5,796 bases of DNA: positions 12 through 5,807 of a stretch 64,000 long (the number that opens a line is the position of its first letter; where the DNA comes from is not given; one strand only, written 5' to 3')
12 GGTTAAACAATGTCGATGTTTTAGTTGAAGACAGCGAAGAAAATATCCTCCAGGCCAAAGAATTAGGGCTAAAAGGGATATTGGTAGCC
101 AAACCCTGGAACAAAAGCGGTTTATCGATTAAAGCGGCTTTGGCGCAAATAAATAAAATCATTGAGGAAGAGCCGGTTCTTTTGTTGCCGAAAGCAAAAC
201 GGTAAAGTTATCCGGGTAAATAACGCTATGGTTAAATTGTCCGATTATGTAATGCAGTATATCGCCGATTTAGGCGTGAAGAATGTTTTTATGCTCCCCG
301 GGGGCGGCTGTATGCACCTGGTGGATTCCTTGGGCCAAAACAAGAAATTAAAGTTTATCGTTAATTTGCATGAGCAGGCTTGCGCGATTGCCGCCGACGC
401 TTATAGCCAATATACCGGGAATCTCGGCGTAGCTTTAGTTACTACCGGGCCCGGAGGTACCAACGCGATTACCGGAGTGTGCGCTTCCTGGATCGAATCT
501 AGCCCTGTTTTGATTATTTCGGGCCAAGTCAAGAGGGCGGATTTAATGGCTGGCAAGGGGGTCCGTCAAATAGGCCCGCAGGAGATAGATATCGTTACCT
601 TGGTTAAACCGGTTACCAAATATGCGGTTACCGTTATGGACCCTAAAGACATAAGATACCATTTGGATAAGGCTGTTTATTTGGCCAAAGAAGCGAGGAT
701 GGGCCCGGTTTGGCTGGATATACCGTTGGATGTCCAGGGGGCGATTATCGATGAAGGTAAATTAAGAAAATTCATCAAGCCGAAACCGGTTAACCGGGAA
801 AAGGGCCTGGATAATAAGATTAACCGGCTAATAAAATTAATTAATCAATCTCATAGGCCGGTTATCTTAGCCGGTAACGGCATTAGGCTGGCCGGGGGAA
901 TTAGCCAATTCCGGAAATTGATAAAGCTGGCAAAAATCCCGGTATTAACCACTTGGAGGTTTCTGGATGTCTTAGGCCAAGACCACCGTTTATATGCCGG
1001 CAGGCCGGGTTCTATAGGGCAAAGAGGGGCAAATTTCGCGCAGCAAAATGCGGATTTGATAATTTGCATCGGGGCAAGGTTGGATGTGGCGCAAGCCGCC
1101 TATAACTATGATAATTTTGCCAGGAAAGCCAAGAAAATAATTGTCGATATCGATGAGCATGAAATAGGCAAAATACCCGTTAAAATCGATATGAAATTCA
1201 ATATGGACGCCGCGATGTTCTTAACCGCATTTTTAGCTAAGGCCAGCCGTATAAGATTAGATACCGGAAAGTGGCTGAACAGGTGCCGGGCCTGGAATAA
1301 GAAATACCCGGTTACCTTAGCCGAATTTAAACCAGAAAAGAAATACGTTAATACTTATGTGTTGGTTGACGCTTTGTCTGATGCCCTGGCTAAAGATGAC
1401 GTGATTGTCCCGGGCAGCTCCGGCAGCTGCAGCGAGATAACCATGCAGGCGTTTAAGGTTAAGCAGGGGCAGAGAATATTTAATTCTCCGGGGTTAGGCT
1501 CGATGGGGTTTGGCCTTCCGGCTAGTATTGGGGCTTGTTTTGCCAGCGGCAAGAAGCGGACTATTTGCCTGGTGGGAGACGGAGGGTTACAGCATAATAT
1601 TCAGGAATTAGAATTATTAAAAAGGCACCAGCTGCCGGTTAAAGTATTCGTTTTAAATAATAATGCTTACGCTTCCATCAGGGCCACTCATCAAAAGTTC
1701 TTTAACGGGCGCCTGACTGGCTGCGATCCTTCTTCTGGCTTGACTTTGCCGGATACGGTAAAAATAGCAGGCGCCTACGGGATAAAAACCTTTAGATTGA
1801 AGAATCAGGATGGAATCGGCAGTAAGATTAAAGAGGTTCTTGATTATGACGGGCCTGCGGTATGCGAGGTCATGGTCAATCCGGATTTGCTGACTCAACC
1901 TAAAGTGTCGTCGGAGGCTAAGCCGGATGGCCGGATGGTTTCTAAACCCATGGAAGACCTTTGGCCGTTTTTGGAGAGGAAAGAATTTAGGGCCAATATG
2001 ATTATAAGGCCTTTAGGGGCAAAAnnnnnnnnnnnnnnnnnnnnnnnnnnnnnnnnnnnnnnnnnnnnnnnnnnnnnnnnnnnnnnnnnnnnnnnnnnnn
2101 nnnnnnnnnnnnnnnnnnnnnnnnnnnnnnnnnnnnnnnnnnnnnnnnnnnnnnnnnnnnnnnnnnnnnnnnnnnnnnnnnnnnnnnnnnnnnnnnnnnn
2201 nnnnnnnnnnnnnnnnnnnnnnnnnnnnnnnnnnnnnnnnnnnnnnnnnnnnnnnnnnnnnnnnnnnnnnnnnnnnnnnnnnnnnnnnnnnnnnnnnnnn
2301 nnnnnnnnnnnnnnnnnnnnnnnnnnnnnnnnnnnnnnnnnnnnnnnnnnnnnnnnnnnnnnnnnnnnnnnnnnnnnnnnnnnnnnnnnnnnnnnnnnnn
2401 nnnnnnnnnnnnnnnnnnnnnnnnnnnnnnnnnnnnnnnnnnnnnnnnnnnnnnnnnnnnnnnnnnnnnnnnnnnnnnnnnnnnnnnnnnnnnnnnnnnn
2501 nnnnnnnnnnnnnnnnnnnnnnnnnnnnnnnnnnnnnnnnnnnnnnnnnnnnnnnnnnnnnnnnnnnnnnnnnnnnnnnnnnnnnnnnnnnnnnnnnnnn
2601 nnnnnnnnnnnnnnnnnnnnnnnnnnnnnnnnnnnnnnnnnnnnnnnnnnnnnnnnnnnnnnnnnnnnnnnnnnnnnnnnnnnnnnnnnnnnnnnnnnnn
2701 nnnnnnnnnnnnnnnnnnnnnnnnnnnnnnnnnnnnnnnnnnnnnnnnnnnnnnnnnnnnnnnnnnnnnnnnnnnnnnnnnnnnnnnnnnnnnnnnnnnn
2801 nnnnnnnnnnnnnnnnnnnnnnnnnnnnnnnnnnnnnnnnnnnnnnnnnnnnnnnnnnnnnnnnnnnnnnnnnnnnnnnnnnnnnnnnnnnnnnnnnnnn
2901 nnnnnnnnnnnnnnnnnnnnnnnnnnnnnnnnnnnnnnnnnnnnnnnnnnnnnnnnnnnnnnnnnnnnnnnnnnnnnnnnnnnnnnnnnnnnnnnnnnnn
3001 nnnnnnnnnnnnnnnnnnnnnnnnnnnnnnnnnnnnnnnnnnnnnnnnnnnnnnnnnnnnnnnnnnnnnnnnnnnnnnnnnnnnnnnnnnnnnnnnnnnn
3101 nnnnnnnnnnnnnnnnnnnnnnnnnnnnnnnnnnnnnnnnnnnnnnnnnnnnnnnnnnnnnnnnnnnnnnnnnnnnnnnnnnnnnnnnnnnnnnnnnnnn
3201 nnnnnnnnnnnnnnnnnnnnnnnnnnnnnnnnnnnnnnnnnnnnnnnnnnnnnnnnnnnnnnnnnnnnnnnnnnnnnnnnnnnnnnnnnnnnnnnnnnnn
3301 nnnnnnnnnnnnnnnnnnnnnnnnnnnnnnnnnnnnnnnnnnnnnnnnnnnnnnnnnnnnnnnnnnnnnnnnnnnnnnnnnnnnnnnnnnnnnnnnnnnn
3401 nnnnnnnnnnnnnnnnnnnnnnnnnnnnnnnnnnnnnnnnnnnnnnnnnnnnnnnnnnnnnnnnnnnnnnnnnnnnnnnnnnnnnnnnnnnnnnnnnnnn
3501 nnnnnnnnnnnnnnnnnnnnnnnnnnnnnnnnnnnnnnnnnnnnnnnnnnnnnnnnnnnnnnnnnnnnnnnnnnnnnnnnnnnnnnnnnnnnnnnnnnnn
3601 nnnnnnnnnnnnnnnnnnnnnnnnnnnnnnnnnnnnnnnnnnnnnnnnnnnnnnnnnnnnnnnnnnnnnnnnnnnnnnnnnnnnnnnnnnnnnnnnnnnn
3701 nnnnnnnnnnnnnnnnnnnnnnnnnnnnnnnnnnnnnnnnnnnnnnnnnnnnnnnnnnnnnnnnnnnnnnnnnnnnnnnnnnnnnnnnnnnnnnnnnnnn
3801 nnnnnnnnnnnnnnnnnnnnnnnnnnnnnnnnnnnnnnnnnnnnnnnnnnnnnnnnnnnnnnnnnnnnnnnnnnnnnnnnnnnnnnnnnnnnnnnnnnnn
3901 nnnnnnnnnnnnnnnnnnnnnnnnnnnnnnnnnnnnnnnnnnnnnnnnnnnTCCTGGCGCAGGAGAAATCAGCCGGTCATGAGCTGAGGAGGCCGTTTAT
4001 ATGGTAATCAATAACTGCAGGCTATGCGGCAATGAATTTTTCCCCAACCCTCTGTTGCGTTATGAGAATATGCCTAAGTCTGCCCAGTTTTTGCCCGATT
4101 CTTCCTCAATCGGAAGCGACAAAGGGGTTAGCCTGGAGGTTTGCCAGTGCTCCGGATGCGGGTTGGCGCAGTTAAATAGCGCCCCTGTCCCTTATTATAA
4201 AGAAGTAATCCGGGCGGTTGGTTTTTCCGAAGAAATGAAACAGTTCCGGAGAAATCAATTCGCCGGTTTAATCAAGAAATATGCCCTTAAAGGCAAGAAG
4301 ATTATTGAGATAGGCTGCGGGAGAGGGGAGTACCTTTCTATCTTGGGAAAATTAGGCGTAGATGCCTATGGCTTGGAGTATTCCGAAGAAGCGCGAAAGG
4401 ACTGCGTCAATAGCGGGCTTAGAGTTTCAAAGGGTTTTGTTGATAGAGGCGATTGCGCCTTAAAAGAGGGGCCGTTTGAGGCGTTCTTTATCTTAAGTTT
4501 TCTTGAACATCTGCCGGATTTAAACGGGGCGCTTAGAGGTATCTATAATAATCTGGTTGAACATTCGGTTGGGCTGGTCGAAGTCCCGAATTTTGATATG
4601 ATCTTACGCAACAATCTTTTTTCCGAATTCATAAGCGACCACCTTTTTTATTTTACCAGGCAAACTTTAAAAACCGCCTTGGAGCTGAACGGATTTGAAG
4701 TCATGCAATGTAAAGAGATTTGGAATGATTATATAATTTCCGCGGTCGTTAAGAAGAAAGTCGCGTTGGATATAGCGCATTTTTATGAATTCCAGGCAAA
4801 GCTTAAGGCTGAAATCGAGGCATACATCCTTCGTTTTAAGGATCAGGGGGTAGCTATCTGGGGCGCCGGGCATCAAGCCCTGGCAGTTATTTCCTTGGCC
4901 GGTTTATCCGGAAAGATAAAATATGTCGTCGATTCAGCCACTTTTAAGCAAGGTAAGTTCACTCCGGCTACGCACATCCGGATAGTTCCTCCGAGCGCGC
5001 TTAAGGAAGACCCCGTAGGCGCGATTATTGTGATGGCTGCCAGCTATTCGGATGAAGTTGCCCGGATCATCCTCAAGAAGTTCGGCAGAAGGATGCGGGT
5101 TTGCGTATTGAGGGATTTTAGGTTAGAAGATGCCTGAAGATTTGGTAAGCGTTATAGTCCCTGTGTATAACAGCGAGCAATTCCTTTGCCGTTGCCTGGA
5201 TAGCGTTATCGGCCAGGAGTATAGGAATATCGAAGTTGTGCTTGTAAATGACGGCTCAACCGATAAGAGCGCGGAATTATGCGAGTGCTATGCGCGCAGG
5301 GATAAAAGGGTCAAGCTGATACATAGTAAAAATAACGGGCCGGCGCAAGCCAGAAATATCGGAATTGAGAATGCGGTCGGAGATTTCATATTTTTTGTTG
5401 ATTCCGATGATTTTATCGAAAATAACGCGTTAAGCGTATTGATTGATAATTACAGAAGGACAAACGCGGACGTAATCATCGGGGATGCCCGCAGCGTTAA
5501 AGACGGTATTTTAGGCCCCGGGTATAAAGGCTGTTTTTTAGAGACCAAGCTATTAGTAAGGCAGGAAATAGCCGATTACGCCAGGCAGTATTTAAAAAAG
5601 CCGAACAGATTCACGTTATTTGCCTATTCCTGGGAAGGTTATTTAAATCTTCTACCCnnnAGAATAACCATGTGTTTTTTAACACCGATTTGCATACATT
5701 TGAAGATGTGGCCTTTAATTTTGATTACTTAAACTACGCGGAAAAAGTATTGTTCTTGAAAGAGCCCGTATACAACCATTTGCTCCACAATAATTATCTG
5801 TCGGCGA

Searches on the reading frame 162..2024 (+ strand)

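Call 5: search_protein_families(library=pfam, proteins=[window:162-2024:+], max_evalue=0.001)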
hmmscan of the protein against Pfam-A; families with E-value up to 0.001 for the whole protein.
window:162-2024:+ (621 aa): 3 families
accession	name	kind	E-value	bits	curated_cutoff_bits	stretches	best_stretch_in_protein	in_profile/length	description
PF02775.26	TPP_enzyme_C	-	2.3e-37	128.5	21.9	1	421-570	3-151/151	Thiamine pyrophosphate enzyme, C-terminal TPP binding domain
PF02776.23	TPP_enzyme_N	-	5.3e-33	113.7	26.8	1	25-145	2-117/119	Thiamine pyrophosphate enzyme, N-terminal TPP binding domain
PF00205.28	TPP_enzyme_M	-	1.9e-31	109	30.4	1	220-356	1-136/137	Thiamine pyrophosphate enzyme, central domain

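Call 84: search_protein_families(library=ncbifam, proteins=[window:162-2024:+], max_evalue=1e-10)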
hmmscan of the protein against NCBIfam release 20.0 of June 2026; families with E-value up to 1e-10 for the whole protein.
window:162-2024:+ (621 aa): 51 families (the best 25 are shown)
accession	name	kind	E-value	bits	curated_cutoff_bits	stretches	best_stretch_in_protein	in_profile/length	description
TIGR00118.1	acolac_lg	equivalog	1.9e-113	379.9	538.35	1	28-578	5-540/557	biosynthetic-type acetolactate synthase large subunit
NF006524.0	PRK08978.1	equivalog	2.1e-103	346.5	738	1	28-586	5-538/548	acetolactate synthase 2 catalytic subunit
NF005584.0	PRK07282.1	equivalog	6.3e-101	338.6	970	1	26-583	12-551/566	acetolactate synthase large subunit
NF004919.0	PRK06276.1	equivalog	8e-99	331.5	866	1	28-575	5-541/582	acetolactate synthase large subunit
NF005651.0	PRK07418.1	subfamily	1.2e-97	327.6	942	1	20-596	15-582/617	acetolactate synthase large subunit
NF004710.0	PRK06048.1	equivalog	3.5e-97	326.2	976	1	25-584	9-549/561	acetolactate synthase large subunit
NF005824.0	PRK07710.1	equivalog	3.9e-97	325.9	976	1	26-582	19-558/573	acetolactate synthase large subunit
NF005860.0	PRK07789.1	equivalog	2.6e-94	316.7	881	1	18-597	28-603/615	acetolactate synthase large subunit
NF006319.0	PRK08527.1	equivalog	5.4e-94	315.6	905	1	27-573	7-539/565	acetolactate synthase large subunit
NF006016.1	PRK08155.1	equivalog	2.5e-93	313.4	870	1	28-583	7-543/554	acetolactate synthase large subunit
NF005228.0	PRK06725.1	equivalog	8.1e-93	311.5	991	1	18-586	10-559/571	acetolactate synthase large subunit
NF006581.0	PRK09107.1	equivalog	2.4e-90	303.6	974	1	27-584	14-565/595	acetolactate synthase 3 large subunit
NF005058.0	PRK06466.1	equivalog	6.5e-90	302.2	951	1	25-573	5-548/574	acetolactate synthase 3 large subunit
NF005409.0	PRK06965.1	equivalog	4.3e-84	283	1035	1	26-562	23-550/587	acetolactate synthase 3 catalytic subunit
NF006052.0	PRK08199.1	subfamily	3.1e-81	273.4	539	1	29-580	13-545/559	thiamine pyrophosphate protein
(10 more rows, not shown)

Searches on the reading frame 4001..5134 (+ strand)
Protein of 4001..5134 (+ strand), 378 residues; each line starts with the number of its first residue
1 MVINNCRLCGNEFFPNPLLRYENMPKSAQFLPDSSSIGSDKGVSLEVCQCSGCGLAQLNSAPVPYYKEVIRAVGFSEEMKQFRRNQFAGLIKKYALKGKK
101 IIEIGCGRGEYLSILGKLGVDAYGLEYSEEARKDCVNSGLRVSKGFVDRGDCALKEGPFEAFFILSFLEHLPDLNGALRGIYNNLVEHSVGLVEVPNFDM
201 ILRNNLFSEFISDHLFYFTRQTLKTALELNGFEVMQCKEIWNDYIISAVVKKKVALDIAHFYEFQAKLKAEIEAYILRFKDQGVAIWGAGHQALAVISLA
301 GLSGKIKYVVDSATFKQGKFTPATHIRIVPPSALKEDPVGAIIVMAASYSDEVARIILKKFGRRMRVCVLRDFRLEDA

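Call 5: search_protein_families(library=pfam, proteins=[window:4001-5134:+], max_evalue=0.001)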
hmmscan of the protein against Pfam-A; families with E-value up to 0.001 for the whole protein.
window:4001-5134:+ (378 aa): 7 families
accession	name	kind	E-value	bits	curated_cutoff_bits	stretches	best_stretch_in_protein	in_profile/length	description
PF13489.12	Methyltransf_23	-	3.9e-15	56.4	27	1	81-236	3-163/164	Methyltransferase domain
PF08484.17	Methyltransf_14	-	2e-13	50.9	23.5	1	261-355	46-143/160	C-methyltransferase C-terminal domain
PF07021.18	MetW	-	1.2e-09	38.6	21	1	90-159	6-76/193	Methionine biosynthesis protein MetW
PF08241.18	Methyltransf_11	-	5.2e-07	30.7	21.2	1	103-184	2-86/95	Methyltransferase domain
PF08242.18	Methyltransf_12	-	3.9e-06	27.9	30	1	102-185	1-92/98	Methyltransferase domain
PF13649.12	Methyltransf_25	-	0.00016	22.7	27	1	101-185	1-93/97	Methyltransferase domain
PF13847.12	Methyltransf_31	-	0.0009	19.4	27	0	97-194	3-110/145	Methyltransferase domain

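Call 84: search_protein_families(library=ncbifam, proteins=[window:4001-5134:+], max_evalue=1e-10)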
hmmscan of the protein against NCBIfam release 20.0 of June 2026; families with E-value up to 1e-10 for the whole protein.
window:4001-5134:+ (378 aa): 0 families

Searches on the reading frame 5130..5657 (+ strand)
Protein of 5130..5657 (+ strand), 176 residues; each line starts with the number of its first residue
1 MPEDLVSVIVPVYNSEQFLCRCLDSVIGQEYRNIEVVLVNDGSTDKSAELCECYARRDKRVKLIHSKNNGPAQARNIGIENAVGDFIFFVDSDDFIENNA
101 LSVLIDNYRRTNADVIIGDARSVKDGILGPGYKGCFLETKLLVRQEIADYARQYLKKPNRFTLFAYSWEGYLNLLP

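Call 5: search_protein_families(library=pfam, proteins=[window:5130-5657:+], max_evalue=0.001)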
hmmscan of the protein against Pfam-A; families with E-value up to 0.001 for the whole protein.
window:5130-5657:+ (176 aa): 3 families
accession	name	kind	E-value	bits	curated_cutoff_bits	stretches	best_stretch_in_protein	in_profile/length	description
PF00535.33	Glycos_transf_2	-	2.2e-39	135.5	23.3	1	7-132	1-127/168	Glycosyl transferase family 2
PF10111.15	Glyco_tranf_2_2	-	5.7e-13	49.4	27.3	1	7-102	1-100/276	Glycosyltransferase like family 2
PF13641.12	Glyco_tranf_2_3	-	4e-12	47.1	27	1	6-105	3-108/230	Glycosyltransferase like family 2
